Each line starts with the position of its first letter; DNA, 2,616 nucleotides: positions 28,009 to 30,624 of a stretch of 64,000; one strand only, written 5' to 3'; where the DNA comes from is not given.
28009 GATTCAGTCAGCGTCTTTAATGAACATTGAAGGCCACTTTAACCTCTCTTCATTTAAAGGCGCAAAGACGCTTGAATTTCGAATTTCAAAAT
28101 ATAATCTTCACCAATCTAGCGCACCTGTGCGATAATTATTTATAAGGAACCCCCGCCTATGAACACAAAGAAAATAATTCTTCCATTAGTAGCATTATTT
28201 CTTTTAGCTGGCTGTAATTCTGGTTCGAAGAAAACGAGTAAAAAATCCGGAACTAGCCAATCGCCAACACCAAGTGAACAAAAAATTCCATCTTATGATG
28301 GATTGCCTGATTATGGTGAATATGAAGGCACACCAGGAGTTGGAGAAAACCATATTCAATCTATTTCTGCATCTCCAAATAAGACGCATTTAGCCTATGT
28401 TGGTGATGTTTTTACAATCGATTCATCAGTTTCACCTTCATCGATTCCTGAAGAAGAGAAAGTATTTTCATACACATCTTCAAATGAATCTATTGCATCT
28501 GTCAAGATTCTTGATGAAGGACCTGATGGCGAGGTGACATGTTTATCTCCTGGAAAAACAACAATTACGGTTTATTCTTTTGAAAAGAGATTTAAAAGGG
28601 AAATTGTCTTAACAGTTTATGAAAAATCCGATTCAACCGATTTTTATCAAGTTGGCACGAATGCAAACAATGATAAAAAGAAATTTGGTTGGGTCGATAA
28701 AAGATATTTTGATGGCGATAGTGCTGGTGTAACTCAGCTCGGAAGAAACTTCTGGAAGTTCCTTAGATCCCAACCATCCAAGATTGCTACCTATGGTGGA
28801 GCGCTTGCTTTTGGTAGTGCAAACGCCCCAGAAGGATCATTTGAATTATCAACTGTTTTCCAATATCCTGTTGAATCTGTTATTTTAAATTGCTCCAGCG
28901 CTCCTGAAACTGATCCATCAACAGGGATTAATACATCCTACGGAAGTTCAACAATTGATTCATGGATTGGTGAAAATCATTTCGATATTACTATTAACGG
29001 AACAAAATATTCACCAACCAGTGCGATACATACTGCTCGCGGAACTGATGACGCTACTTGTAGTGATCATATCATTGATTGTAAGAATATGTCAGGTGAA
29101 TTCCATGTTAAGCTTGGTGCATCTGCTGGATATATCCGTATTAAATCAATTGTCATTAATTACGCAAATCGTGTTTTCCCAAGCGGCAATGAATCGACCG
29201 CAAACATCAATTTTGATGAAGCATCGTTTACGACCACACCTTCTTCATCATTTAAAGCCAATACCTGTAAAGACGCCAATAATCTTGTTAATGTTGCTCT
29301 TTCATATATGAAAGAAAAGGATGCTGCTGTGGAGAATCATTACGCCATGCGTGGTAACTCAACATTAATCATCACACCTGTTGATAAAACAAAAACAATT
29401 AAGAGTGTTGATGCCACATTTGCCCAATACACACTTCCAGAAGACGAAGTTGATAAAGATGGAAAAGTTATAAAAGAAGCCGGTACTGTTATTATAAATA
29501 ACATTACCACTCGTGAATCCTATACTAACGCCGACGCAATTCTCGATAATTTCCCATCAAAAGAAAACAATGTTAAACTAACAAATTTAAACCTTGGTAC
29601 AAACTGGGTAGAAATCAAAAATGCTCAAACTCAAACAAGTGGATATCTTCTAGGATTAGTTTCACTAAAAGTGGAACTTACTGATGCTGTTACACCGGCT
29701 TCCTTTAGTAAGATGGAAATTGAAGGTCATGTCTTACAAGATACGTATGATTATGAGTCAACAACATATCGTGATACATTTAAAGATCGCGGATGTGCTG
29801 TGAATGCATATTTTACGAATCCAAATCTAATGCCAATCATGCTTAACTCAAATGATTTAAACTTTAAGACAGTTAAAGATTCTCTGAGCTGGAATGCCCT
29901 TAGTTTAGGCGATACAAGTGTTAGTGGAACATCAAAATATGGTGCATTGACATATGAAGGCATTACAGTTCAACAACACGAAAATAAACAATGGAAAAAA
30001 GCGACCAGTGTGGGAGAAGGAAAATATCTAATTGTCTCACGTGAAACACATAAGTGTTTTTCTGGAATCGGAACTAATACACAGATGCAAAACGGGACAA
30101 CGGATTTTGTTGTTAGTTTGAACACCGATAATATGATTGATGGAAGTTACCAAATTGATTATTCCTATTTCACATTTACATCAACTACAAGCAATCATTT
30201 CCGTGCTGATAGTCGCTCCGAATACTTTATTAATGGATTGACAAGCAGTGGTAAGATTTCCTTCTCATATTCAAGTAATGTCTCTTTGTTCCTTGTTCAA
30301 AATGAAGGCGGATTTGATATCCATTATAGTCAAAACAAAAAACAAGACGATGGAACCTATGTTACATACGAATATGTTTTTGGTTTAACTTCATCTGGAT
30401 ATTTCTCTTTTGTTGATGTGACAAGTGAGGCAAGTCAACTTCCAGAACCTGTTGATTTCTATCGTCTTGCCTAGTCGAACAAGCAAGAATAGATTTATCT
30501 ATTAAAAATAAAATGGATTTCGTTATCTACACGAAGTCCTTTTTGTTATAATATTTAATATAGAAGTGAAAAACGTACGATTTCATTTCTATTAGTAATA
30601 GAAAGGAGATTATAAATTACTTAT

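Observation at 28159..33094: Three-gene tandem surface-lipoprotein family inserted into an otherwise conserved secDF-recJ | relA synteny block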

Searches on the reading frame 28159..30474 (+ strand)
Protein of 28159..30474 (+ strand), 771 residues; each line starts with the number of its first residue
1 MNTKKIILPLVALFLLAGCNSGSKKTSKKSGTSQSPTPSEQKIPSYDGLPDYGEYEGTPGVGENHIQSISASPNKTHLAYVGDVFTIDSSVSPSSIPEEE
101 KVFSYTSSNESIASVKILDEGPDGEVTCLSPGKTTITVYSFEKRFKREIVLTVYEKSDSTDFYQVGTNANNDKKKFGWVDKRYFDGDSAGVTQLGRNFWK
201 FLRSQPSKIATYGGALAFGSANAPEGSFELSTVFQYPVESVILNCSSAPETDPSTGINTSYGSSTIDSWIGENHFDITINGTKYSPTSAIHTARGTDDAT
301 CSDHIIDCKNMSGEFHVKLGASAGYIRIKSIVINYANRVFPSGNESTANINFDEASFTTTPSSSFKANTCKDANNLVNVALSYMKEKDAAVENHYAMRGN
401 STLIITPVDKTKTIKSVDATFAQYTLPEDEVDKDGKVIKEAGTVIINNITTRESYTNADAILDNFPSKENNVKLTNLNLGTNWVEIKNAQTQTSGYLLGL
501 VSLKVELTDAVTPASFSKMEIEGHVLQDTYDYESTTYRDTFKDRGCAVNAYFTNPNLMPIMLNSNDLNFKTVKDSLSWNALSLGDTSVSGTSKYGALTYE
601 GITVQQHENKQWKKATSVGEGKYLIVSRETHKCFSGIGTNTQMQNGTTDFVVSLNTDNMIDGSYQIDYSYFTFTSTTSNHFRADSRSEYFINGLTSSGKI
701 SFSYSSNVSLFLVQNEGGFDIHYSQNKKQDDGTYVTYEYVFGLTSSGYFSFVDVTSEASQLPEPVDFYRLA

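Call 3: search_protein_families(library=pfam, proteins=[window:28159-30474:+], max_evalue=0.1)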
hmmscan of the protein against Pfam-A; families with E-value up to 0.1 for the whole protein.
window:28159-30474:+ (771 aa): 2 families
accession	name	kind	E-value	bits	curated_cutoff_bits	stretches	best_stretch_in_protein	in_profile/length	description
PF02368.24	Big_2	-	3.8e-06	27.2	22.8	1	98-140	33-68/79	Bacterial Ig-like domain (group 2)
PF08139.17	LPAM_1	-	0.0051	17.6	20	1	4-20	2-18/18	Prokaryotic membrane lipoprotein lipid attachment site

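Call 4: search_protein_families(library=ncbifam, proteins=[window:28159-30474:+], max_evalue=0.1)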
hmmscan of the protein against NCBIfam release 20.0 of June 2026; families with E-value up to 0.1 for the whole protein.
window:28159-30474:+ (771 aa): 3 families
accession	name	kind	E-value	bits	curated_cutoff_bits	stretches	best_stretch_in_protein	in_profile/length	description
NF058647.1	lipo_LytA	equivalog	0.017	15.3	110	1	4-51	3-53/107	acidic lipoprotein LytA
NF008637.1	PRK11627.1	equivalog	0.029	13.9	242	1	4-25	3-24/192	hypothetical protein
NF041193.1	lipo_SP0191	subfamily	0.081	12.9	75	0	4-41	3-38/190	SP0191 family lipoprotein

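Call 9: find_homologous_proteins(query=window:28159-30474:+)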
Query window:28159-30474:+ (771 aa): 3 proteins with E <= 0.001 among 8000 candidates.
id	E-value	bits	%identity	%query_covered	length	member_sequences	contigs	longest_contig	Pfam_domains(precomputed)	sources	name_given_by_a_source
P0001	0.0e+0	1732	100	100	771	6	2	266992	PF02368.25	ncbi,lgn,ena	-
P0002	2.4e-244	831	58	86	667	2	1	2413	-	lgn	-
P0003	2.0e-101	359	33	100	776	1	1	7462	-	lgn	-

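Call 10: find_encoding_contigs(protein=window:28159-30474:+, flank=10000, max_places=6)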
Protein window:28159-30474:+ (771 aa): 2 contigs read that carry it; 2 places shown.
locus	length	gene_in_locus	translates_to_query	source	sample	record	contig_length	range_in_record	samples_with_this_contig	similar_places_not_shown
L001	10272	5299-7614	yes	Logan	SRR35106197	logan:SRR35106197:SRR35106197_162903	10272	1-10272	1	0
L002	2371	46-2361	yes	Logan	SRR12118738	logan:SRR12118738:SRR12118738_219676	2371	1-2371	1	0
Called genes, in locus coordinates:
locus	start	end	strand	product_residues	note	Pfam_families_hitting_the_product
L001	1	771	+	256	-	?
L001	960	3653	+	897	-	-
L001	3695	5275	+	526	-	PF01368:DHH, PF02272:DHHA1, PF17768:RecJ_OB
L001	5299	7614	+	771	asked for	PF02368:Big_2 (faint)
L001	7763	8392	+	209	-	PF07172:GRP (weak)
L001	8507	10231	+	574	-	PF07523:Big_3 (weak)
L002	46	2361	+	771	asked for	PF02368:Big_2 (faint)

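Call 11: find_encoding_contigs(protein=P0003, flank=10000)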
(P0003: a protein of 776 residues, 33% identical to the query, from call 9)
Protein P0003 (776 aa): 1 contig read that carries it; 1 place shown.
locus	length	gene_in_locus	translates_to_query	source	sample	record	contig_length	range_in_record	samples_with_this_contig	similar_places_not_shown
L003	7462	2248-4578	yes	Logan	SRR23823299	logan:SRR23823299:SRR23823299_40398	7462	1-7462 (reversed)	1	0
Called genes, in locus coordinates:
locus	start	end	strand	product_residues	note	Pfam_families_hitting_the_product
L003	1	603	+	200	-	?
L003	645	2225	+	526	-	PF01368:DHH, PF02272:DHHA1, PF17768:RecJ_OB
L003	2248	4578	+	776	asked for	-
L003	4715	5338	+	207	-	PF07172:GRP (weak)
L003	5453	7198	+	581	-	-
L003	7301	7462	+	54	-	?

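Call 12: find_encoding_contigs(protein=P0002, flank=10000)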
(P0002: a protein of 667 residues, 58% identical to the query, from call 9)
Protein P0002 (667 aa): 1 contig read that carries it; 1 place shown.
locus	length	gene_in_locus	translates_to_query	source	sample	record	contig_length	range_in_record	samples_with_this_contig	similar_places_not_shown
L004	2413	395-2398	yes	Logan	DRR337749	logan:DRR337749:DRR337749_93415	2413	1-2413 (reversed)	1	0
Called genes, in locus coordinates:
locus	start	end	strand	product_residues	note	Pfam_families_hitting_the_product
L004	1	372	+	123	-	?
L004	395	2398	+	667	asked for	-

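Call 27: search_protein_representatives(protein=window:28336-30471:+)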
Query: 712 residues. Proteins with E-value up to 0.001 (for the whole library): 25; up to 1e-10: 9; up to 1e-30: 7. The best 25 are listed.
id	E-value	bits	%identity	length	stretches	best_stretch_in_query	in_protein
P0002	1.4e-224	764.0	59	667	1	1-605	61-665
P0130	2.2e-86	307.3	33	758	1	3-711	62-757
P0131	4.1e-79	283.3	33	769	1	1-705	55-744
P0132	4.1e-68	247.0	30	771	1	1-703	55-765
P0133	1.8e-67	244.8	32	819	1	2-692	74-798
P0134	2.5e-53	198.1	42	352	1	1-277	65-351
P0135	1.8e-35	139.1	39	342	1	2-277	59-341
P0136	3.8e-11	58.7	30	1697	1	6-190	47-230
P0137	8.0e-11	57.7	26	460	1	6-191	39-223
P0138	7.3e-10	54.5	29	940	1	5-190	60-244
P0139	5.3e-09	51.6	27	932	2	6-192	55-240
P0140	1.6e-08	50.0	27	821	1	5-189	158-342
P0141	4.1e-08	48.7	29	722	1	6-287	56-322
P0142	1.9e-07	46.5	27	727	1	5-206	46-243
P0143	3.3e-07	45.7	26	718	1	4-242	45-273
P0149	1.1e-05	40.7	25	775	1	6-613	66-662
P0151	1.8e-04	36.7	24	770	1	5-638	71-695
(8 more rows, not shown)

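Call 28: search_protein_families(library=pfam, proteins=[P0130, P0133, P0136, P0137, P0138, P0139, P0140, P0141, P0149, P0151], max_evalue=0.001)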
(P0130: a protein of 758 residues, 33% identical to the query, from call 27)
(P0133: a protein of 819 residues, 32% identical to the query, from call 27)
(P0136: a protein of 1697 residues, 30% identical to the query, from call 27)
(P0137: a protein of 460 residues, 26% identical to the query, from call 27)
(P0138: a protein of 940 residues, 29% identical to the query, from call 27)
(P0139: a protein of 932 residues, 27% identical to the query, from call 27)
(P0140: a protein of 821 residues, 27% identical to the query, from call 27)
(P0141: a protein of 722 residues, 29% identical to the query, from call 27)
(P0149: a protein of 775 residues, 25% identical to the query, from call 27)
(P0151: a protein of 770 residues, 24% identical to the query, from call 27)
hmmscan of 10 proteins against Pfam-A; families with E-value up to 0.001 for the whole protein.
P0130 (758 aa): 0 families

P0133 (819 aa): 0 families

P0136 (1697 aa): 0 families

P0137 (460 aa): 0 families

P0138 (940 aa): 0 families

P0139 (932 aa): 1 family
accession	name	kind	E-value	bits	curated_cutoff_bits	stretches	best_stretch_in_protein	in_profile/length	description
PF02368.24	Big_2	-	1.6e-06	28.4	22.8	1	57-131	3-69/79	Bacterial Ig-like domain (group 2)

P0140 (821 aa): 1 family
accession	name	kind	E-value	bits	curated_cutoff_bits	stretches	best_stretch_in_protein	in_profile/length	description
PF02368.24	Big_2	-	0.00064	20.1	22.8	0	161-236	3-70/79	Bacterial Ig-like domain (group 2)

P0141 (722 aa): 1 family
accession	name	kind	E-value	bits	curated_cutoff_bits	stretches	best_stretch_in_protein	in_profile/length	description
PF02368.24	Big_2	-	9.5e-05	22.7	22.8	1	58-134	3-69/79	Bacterial Ig-like domain (group 2)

P0149 (775 aa): 1 family
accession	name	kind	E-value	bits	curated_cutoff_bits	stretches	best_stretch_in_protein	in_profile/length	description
PF02368.24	Big_2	-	0.00041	20.7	22.8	0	80-141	14-68/79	Bacterial Ig-like domain (group 2)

P0151 (770 aa): 0 families
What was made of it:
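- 28159..30474 (+): LP1, a 771-aa lipoprotein: signal peptide and lipobox (aa 1-19), linker, Big_2 (about aa 63-157), then four all-beta regions of unknown family. Orphan family (calls 9, 27, 28).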

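Call 35: predict_structure(alignment_id=A1)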
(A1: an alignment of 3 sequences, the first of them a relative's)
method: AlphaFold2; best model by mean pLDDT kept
length: 771 residues; sequences in the alignment: 3
mean_pLDDT: 40.3   pTM: 0.35
mean pLDDT of the five models: 40.3, 39.7, 37.8, 37.7, 35.7
residues with pLDDT >= 90: 0; 70-90: 42; 50-70: 167; < 50: 562
segments of 3 or more residues with pLDDT < 50: 1-75, 89-100, 119-122, 157-159, 164-215, 220-226, 248-257, 292-300, 337-371, 381-404, 409-427, 430-435, 441-578, 591-725, 746-750, 762-771
pLDDT, mean of each block of 10 residues (from residue 1): 27 24 23 23 22 22 28 50 52 37 70 66 64 71 58 55 39 27 27 30 33 43 50 59 60 42 64 68 62 42 71 63 56 52 38 35 30 52 31 25 47 44 43 46 37 30 30 33 35 26 31 27 27 27 28 41 37 40 50 41 37 27 43 36 34 26 24 26 25 25 27 27 51 53 46 56 34 21
secondary structure, 60 per line:
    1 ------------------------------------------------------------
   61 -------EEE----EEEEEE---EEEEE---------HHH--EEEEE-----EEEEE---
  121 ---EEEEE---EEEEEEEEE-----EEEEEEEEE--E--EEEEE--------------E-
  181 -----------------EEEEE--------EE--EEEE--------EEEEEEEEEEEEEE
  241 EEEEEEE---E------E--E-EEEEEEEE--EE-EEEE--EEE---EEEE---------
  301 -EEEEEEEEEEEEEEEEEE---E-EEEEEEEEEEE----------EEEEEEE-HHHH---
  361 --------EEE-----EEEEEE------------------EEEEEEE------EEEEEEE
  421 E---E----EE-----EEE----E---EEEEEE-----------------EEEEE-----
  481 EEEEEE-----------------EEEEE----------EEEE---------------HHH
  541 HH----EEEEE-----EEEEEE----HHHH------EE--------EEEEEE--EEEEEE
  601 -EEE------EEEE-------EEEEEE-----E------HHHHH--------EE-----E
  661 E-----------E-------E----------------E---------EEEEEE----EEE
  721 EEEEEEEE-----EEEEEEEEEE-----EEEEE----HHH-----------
elements in order (helices of 4 or more, strands of 3 or more residues): E68-70 E75-80 E84-88 E103-107 E113-117 E124-128 E132-140 E146-154 E160-164 E198-202 E215-218 E227-247 E263-270 E276-279 E282-284 E288-291 E302-319 E325-335 E346-352 H354-357 E369-371 E377-382 E401-407 E414-421 E437-439 E448-453 E471-475 E481-486 E504-508 E519-522 H538-542 E547-551 E557-562 H567-570 E587-592 E595-600 E602-604 E611-614 E622-627 H640-644 E708-713 E718-728 E734-743 E749-753
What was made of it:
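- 28159..30474 (+): The AF2 model is poor, pLDDT 40 (call 35).
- LP1 could not be modelled (pLDDT 40, call 35), so more than half of the coding capacity has no fold assignment.
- Tried and rejected: The alignment allowed was only 3 sequences deep, giving pLDDT 40 (call 35).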

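Call 51: search_solved_structures(query=A3, max_evalue=1, show_alignments=2)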
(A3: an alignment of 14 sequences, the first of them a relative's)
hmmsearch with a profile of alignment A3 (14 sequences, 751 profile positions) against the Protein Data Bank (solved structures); distinct sequences matched with E-value up to 1: 5.
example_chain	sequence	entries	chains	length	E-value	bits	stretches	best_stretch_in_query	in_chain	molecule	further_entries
7z47_G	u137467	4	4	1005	7.9e-12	47.5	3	79-164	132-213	Surface protein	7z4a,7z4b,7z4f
7quz_AAA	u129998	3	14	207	1.6e-05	26.7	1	66-157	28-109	Beta-1,3-glucanase bglH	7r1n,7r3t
4fdw_A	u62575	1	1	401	0.097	14.2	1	498-582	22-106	leucine rich hypothetical protein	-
4fd0_A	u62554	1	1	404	0.29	12.6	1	500-589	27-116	Leucine rich hypothetical protein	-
6hcg_P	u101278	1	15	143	0.97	10.9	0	2-44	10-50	Pullulanase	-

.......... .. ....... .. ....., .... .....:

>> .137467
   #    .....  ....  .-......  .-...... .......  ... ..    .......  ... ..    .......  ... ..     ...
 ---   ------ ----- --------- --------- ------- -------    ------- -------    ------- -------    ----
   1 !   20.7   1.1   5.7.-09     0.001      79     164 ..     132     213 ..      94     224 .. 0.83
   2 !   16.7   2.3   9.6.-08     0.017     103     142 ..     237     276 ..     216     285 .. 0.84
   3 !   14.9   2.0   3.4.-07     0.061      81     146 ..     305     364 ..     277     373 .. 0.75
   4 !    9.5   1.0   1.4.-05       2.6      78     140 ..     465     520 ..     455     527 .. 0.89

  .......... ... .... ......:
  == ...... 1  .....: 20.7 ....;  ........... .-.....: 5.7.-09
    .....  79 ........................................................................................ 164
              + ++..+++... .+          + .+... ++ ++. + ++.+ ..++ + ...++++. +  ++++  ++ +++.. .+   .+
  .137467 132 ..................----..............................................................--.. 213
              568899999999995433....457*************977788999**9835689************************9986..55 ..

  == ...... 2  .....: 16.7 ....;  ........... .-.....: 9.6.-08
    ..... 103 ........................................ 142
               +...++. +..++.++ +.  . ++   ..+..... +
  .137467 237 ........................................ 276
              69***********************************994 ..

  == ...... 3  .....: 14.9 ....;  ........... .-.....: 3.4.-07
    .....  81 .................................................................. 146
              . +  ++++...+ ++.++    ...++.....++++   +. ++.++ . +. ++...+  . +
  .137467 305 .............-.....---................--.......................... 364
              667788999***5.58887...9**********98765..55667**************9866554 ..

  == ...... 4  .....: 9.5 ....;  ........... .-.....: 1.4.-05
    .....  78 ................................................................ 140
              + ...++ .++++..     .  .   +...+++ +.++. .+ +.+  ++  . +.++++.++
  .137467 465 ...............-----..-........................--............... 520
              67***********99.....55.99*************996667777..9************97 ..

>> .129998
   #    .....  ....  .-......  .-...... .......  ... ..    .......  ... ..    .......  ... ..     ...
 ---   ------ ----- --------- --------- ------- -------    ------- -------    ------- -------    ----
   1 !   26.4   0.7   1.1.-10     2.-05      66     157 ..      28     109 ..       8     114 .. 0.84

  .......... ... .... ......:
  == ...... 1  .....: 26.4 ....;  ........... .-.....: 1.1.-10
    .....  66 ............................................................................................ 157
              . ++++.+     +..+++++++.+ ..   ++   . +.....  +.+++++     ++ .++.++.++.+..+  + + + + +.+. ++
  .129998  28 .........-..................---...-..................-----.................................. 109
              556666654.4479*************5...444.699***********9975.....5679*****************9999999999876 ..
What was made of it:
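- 28159..30474 (+): Big_2 from Pfam (call 3) and a PDB profile (call 51).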

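Call 52: search_protein_families(library=pfam, alignment_id=A3, max_evalue=0.01)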
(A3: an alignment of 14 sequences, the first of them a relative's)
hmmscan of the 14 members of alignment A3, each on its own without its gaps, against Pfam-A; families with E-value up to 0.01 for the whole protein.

A. member 1, P0001 (771 aa): 2 families
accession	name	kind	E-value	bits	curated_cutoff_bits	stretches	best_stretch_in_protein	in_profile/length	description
PF02368.24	Big_2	-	3.8e-06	27.2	22.8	1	98-140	33-68/79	Bacterial Ig-like domain (group 2)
PF08139.17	LPAM_1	-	0.0051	17.6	20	0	4-20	2-18/18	Prokaryotic membrane lipoprotein lipid attachment site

B. families by the number of members that match (of 14 scanned): 2 families
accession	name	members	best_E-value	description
PF02368.24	Big_2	5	3.8e-06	Bacterial Ig-like domain (group 2)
PF08139.17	LPAM_1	3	0.00099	Prokaryotic membrane lipoprotein lipid attachment site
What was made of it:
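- No enzyme family matches (calls 3, 4, 28, 51, 52). About 600 residues of LP1 have no family or reliable fold (calls 3, 28, 35, 52). There are no Pfam, NCBIfam or PDB-sequence hits beyond Big_2 (calls 3, 4, 51, 52).
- Tried and rejected: Enzyme assignment for LP1 relatives failed: there are no Pfam hits beyond Big_2 (calls 28, 52).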
